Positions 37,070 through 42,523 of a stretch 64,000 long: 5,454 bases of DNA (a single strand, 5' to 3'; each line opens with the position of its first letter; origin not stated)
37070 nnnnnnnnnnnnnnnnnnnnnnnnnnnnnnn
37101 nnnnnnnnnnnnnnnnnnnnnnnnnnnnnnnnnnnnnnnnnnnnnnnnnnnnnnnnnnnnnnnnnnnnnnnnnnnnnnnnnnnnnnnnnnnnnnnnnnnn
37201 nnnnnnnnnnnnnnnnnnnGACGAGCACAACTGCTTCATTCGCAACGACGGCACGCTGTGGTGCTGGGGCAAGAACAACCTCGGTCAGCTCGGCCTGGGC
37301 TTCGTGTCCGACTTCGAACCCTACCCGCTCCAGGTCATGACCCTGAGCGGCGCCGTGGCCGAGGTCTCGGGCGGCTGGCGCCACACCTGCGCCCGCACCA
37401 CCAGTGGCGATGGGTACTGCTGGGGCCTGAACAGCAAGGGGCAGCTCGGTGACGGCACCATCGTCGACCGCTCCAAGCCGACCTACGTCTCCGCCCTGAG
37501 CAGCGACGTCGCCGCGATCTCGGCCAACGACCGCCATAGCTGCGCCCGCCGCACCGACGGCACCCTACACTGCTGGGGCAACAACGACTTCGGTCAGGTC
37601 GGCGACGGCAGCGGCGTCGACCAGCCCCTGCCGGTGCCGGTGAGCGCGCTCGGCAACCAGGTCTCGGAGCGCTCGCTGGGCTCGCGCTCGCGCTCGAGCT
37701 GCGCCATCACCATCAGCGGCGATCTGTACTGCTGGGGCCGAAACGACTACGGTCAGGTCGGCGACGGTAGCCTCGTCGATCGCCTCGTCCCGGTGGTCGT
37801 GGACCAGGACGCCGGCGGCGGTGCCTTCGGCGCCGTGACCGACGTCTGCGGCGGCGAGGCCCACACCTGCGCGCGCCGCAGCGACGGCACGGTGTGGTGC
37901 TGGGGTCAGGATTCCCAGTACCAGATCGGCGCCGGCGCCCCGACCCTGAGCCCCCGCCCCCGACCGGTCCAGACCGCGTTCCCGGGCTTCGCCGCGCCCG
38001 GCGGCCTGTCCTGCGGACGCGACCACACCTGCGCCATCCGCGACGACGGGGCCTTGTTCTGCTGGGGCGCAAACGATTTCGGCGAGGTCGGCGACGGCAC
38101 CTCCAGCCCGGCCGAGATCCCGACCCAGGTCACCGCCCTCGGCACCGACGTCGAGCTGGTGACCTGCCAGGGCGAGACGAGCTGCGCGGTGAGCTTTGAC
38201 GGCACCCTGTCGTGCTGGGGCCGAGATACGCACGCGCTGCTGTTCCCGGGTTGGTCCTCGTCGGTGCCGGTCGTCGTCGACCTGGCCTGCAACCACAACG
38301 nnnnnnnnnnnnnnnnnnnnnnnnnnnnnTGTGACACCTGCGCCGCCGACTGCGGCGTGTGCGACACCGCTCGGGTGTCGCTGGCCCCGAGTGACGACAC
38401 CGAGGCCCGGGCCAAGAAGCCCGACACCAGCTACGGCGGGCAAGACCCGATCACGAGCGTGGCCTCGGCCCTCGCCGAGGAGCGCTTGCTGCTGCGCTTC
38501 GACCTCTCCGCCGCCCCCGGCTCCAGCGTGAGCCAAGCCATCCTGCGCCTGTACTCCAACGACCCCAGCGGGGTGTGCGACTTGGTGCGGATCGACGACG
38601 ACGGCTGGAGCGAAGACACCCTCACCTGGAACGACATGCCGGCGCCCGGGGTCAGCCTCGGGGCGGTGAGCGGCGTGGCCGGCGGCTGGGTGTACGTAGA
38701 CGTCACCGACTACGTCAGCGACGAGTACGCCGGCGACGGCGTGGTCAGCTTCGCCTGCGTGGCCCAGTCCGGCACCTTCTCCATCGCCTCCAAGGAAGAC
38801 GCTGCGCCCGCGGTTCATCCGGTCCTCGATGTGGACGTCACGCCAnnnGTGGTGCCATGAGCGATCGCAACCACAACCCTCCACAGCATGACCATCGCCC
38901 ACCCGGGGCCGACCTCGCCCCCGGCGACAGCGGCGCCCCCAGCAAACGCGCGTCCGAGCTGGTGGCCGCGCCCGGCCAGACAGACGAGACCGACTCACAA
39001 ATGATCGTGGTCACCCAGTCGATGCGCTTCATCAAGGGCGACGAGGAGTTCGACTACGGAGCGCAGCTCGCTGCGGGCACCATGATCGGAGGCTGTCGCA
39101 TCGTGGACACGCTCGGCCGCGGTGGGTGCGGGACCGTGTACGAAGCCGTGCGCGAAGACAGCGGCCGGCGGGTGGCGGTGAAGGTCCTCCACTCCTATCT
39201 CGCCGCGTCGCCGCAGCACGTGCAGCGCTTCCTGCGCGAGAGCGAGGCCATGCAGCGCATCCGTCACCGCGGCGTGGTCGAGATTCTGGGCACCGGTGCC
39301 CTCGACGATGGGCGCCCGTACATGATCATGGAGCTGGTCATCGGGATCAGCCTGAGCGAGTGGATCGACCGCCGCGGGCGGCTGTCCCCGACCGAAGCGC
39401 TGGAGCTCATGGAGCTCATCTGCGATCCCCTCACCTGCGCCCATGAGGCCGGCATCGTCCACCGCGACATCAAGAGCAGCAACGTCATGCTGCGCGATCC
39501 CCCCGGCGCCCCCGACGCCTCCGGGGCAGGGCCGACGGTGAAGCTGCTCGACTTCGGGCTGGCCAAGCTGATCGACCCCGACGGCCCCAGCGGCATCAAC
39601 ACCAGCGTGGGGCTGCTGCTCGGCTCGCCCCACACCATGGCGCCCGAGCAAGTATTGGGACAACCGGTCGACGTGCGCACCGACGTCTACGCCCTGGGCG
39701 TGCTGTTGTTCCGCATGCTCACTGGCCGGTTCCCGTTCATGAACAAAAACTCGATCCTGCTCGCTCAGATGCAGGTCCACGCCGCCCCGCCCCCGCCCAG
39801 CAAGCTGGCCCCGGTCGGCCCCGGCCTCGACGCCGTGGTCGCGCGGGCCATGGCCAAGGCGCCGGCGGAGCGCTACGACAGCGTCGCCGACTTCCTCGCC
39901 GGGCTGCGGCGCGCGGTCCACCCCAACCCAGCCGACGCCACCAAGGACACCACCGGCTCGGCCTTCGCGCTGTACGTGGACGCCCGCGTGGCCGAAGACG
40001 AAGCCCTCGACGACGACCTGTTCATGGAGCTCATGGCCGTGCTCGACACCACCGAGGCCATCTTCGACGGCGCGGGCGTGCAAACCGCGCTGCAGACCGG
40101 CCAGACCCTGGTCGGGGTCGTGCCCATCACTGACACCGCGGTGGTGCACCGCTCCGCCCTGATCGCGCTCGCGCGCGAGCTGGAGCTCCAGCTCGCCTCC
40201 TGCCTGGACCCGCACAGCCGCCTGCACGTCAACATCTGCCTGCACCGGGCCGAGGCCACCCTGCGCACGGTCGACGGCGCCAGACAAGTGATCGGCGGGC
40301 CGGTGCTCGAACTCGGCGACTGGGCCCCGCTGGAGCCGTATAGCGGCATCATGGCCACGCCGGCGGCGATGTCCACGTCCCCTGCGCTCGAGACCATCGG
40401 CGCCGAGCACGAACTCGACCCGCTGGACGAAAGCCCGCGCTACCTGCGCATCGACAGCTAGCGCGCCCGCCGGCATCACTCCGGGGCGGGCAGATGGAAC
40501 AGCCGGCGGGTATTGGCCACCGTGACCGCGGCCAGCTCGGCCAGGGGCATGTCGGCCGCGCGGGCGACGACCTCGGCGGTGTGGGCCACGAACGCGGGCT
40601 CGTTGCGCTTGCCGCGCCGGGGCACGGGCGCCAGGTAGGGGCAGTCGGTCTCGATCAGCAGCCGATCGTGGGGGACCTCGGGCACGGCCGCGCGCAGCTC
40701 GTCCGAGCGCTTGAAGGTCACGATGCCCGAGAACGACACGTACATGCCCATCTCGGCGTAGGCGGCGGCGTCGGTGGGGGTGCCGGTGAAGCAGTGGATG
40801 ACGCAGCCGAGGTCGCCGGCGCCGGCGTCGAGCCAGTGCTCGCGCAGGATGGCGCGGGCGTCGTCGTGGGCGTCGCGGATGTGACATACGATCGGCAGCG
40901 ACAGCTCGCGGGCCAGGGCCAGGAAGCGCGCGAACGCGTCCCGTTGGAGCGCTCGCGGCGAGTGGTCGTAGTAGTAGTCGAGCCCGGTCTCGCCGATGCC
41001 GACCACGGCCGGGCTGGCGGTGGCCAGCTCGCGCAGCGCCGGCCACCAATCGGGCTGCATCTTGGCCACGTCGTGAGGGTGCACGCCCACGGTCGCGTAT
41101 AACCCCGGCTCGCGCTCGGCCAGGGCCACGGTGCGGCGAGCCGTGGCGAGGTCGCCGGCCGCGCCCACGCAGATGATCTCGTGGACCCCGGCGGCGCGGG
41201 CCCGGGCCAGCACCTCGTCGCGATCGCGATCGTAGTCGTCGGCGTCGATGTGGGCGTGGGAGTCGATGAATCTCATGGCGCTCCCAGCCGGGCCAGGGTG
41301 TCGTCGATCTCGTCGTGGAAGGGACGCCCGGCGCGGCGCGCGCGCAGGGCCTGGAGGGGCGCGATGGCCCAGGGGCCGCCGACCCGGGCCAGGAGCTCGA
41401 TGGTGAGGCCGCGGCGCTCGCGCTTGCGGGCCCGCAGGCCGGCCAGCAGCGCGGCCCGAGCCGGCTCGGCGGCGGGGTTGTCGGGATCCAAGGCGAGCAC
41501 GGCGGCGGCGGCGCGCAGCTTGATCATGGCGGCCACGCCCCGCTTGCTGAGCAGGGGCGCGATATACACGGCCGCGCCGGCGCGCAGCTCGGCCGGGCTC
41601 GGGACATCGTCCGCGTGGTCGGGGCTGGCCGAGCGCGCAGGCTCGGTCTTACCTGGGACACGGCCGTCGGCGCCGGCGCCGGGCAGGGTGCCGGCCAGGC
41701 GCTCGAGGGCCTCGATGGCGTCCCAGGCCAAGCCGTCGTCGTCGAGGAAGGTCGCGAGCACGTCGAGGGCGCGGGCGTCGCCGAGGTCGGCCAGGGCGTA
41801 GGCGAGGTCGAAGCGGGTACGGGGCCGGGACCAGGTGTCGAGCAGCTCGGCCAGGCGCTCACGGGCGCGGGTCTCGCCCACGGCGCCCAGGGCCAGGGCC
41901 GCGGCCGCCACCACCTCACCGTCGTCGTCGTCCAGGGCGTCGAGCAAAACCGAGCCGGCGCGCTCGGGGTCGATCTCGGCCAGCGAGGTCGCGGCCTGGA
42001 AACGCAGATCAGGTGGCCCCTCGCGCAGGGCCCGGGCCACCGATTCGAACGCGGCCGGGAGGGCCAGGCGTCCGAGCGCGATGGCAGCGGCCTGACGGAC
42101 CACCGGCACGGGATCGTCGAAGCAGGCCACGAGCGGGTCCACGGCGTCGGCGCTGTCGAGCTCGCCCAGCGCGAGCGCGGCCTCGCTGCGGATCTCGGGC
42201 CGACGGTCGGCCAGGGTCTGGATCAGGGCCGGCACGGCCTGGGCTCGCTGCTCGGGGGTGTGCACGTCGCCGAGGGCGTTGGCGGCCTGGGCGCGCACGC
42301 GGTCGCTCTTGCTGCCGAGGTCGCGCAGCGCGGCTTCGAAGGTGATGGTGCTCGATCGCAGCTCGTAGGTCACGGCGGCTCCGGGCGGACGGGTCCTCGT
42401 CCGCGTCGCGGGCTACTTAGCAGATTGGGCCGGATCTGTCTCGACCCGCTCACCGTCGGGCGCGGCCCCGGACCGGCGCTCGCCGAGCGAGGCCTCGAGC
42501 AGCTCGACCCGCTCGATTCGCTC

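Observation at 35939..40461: Secreted pentapeptide/RCC1/DNRLRE lipoprotein with hypervariable-looking 15-bp x5 repeat, co-transcribed with a Ser/Thr kinase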

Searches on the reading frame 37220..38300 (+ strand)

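Call 69: search_solved_structures(query=window:37220-38300:+, max_evalue=0.00001)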
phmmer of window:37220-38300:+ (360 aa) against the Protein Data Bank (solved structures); distinct sequences matched with E-value up to 0.00001: 32.
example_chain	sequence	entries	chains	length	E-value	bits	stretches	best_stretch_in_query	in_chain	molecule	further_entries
3kci_A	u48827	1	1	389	1.2e-59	205.6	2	3-311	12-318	Probable E3 ubiquitin-protein ligase HERC2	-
4nc4_A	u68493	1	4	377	3.4e-52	181.1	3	2-141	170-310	Ultraviolet-B receptor UVR8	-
4dnu_A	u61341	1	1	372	3.9e-52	180.9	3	2-142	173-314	AT5g63860/MGI19_6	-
8gqe_B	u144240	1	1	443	4.4e-52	180.7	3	2-142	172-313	Ultraviolet-B receptor UVR8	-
4dnv_A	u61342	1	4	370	4.6e-52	180.6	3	2-142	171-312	AT5g63860/MGI19_6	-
4d9s_A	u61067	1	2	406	6.5e-52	180.2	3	2-141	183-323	UVB-resistance protein UVR8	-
4dnw_A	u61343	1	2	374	7.6e-52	179.9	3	2-142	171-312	AT5g63860/MGI19_6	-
4naa_A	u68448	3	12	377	1.1e-51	179.4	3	2-141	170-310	Ultraviolet-B receptor UVR8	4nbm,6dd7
7vgg_B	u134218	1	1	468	1.2e-51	179.2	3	2-142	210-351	Ultraviolet-B receptor UVR8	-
6xzn_A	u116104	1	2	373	1.8e-51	178.7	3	2-141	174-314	Ultraviolet-B receptor UVR8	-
6xzm_A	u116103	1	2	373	6.2e-51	176.9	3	2-141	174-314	Ultraviolet-B receptor UVR8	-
6xzl_A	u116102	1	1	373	1.9e-50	175.3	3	2-142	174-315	Ultraviolet-B receptor UVR8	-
7q40_A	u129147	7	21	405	4.2e-40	141.3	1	9-322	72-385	E3 ubiquitin-protein ligase HERC2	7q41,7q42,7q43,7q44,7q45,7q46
4o2w_A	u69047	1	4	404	1.5e-35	126.3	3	116-307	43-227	E3 ubiquitin-protein ligase HERC1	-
4jhn_A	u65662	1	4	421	7.3e-31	110.9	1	1-318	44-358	X-linked retinitis pigmentosa GTPase regulator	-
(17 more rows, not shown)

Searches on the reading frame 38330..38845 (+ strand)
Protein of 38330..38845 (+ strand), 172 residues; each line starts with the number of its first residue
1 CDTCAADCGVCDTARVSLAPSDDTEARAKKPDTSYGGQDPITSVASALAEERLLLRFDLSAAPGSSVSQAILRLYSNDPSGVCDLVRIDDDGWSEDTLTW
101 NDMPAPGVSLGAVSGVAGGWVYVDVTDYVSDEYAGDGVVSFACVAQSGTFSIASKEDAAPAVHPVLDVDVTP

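Call 70: search_solved_structures(query=window:38330-38845:+, max_evalue=1)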
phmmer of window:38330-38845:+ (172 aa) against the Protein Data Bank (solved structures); distinct sequences matched with E-value up to 1: 2.
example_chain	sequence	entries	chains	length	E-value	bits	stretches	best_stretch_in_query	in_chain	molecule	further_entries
8wab_A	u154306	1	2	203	0.00055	23.2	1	53-136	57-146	DNRLRE domain-containing protein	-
7vbo_A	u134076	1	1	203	0.00099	22.3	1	17-113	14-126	Alginate lyase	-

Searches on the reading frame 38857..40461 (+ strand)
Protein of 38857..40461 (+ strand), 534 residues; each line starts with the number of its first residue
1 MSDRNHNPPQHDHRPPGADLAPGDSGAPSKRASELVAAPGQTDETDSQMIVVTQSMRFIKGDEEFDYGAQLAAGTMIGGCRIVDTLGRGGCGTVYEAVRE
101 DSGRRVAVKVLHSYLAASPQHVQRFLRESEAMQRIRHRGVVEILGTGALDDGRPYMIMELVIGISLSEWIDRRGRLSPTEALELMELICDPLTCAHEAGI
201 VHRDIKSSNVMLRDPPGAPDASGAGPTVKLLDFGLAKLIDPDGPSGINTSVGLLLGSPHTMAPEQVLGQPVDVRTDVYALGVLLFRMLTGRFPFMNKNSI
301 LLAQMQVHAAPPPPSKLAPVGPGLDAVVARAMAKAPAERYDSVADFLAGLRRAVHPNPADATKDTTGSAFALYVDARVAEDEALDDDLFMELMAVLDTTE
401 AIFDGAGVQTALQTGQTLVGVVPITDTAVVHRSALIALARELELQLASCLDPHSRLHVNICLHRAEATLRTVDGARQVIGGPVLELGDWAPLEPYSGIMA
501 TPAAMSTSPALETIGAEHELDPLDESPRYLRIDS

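Call 4: search_protein_families(library=pfam, proteins=[window:38857-40461:+], max_evalue=0.01)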
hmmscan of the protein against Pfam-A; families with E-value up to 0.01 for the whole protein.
window:38857-40461:+ (534 aa): 5 families
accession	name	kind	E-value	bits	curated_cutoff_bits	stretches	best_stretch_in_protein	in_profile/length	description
PF00069.31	Pkinase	-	3e-42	145.3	31.7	1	83-304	4-207/263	Protein kinase domain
PF07714.23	PK_Tyr_Ser-Thr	-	2.5e-28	99.5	23.1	1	82-339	3-248/258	Protein tyrosine and serine/threonine kinase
PF03109.22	ABC1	-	5.7e-05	22.8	22.9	0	155-241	144-219/244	ABC1 atypical kinase-like domain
PF01636.29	APH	-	0.00017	21.9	23.2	0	196-218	166-184/239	Phosphotransferase enzyme family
PF17667.7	Pkinase_fungal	-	0.0036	16.5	24.1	1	196-249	304-352/387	Fungal protein kinase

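Call 5: search_protein_families(library=ncbifam, proteins=[window:38857-40461:+], max_evalue=0.01)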
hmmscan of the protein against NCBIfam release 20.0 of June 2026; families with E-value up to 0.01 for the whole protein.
window:38857-40461:+ (534 aa): 15 families
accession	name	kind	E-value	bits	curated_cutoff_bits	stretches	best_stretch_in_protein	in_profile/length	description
NF033483.0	PknB_PASTA_kin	equivalog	9.2e-76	256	450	1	81-364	10-279/563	Stk1 family PASTA domain-containing Ser/Thr kinase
NF052427.1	StpK7MSMEG_1200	equivalog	2.2e-49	168.5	900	1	75-362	4-277/601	serine/threonine protein kinase StpK7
NF047741.1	antiphage_MADS6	equivalog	1.6e-36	126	460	2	180-365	300-472/612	methylation-associated defense system protein kinase MAD6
TIGR03903.1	TOMM_kin_cyc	equivalog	2e-36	125.3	705.75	1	102-348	2-241/1267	TOMM system kinase/cyclase fusion protein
NF009651.0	PRK13184.1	equivalog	2.8e-33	114.9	839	1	81-358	5-295/932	serine/threonine-protein kinase PknD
NF033442.0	BREX_PglW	equivalog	6.2e-24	83.8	990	2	76-238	510-662/1391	BREX system serine/threonine kinase PglW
NF038150.1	lanthi_synth_IV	equivalog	2.4e-21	75.8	650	1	82-372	193-471/851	class IV lanthionine synthetase LanL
NF053615.1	SerThrKinAfsKStmc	equivalog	1e-18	67.4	1300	1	77-373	12-283/809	protein serine/threonine kinase AfsK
NF038151.1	lanthi_synth_III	equivalog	9.7e-09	34.2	575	1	91-290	233-425/833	class III lanthionine synthetase LanKC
NF011463.0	PRK14879.1-4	equivalog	1.2e-08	34.7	188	1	121-238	61-162/237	Kae1-associated kinase Bud32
TIGR03724.2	arch_bud32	equivalog_domain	3e-06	26.9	125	1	123-240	38-135/193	KEOPS complex kinase/ATPase Bud32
NF011464.0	PRK14879.1-7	equivalog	1.8e-05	24.6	246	1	124-238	52-151/221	Kae1-associated kinase Bud32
NF058632.1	SerThrKinPrkT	equivalog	3.5e-05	23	280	1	81-216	24-154/322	serine/threonine protein kinase PrkT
NF007174.0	PRK09605.1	equivalog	3.7e-05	22.4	447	1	123-240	381-477/535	bifunctional N(6)-L-threonylcarbamoyladenine synthase/serine/threonine protein kinase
NF043056.1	T4SS_LegK1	equivalog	0.00037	19.2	550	1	118-284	118-280/516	Dot/Icm T4SS effector kinase LegK1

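Call 71: search_protein_families(library=padloc, proteins=[window:38857-40458:+], max_evalue=0.001)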
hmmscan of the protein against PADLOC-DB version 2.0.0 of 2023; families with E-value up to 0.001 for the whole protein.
window:38857-40458:+ (534 aa): 33 families (the best 25 are shown)
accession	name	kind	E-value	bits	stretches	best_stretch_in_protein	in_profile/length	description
PDLC04041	PD-T4-6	-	7.8e-107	356.2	1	70-494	20-426/443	-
PDLC04042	PD-T4-6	-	2.7e-80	268.2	1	76-365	7-283/292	-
PDLC04061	PD-T4-6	-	7e-75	251.4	1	80-368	18-298/510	-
PDLC04053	PD-T4-6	-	6.6e-74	247.1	1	74-366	5-284/311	-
PDLC04054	PD-T4-6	-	1.1e-69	233.5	1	71-365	3-285/347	-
PDLC04043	PD-T4-6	-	2.7e-67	225.8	1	74-368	11-288/452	-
PDLC04060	PD-T4-6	-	3.2e-65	218.9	1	80-359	10-274/486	-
PDLC04047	PD-T4-6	-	1.3e-64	216.3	1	76-359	8-278/327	-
PDLC04057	PD-T4-6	-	2.6e-64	215.8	1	75-365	4-282/443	-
PDLC04039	PD-T4-6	-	2.6e-63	212.6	1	73-364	9-286/458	-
PDLC04052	PD-T4-6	-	6.4e-61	205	1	83-368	14-291/496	-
PDLC04040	PD-T4-6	-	2.7e-58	196.1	1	86-374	2-288/547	-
PDLC04138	mad6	-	4.5e-58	195.6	1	82-363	55-323/659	mads_6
PDLC01088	C3a189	-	7e-57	191.6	1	86-342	5-251/840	kinase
PDLC04048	PD-T4-6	-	1.2e-49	167.6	1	79-362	11-281/354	-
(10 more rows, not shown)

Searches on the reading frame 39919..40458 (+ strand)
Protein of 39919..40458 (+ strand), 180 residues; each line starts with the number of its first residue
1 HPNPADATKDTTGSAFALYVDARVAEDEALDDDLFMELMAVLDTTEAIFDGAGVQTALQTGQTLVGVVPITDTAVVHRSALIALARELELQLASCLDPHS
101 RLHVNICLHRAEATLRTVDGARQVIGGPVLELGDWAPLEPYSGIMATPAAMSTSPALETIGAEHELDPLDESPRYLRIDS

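Call 25: search_protein_families(library=pfam, proteins=[window:39949-40458:+], max_evalue=0.01)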
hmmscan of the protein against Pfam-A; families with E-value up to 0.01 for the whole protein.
window:39949-40458:+ (170 aa): 0 families

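Call 46: search_solved_structures(query=window:39919-40458:+, max_evalue=10)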
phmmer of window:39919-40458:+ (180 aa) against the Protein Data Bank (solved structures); distinct sequences matched with E-value up to 10: 0.

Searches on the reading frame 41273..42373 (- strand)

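Call 86: search_protein_families(library=pfam, proteins=[window:41273-42373:-], max_evalue=0.00001)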
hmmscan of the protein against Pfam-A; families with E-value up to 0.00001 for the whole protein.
window:41273-42373:- (366 aa): 7 families
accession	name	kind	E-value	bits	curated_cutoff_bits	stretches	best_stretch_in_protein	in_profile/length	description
PF13646.12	HEAT_2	-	2.1e-45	153.3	27.7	4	19-101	8-88/88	HEAT repeats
PF02985.28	HEAT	-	2.7e-17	61.7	23.5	0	78-104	2-28/31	HEAT repeat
PF03130.22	HEAT_PBS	-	1.6e-14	53.2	20.9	0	61-87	1-27/27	PBS lyase HEAT-like repeat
PF13513.12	HEAT_EZ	-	3.6e-09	37.4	27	1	25-72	2-55/55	HEAT-like repeat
PF12717.13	Cnd1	-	1.6e-08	35.2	26.4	0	26-77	2-53/162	non-SMC mitotic condensation complex subunit 1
PF00514.29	Arm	-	4.2e-08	33.4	20.6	0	43-72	10-39/41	Armadillo/beta-catenin-like repeat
PF01602.26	Adaptin_N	-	2.1e-07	30.4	37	0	17-77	86-146/524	Adaptin N terminal region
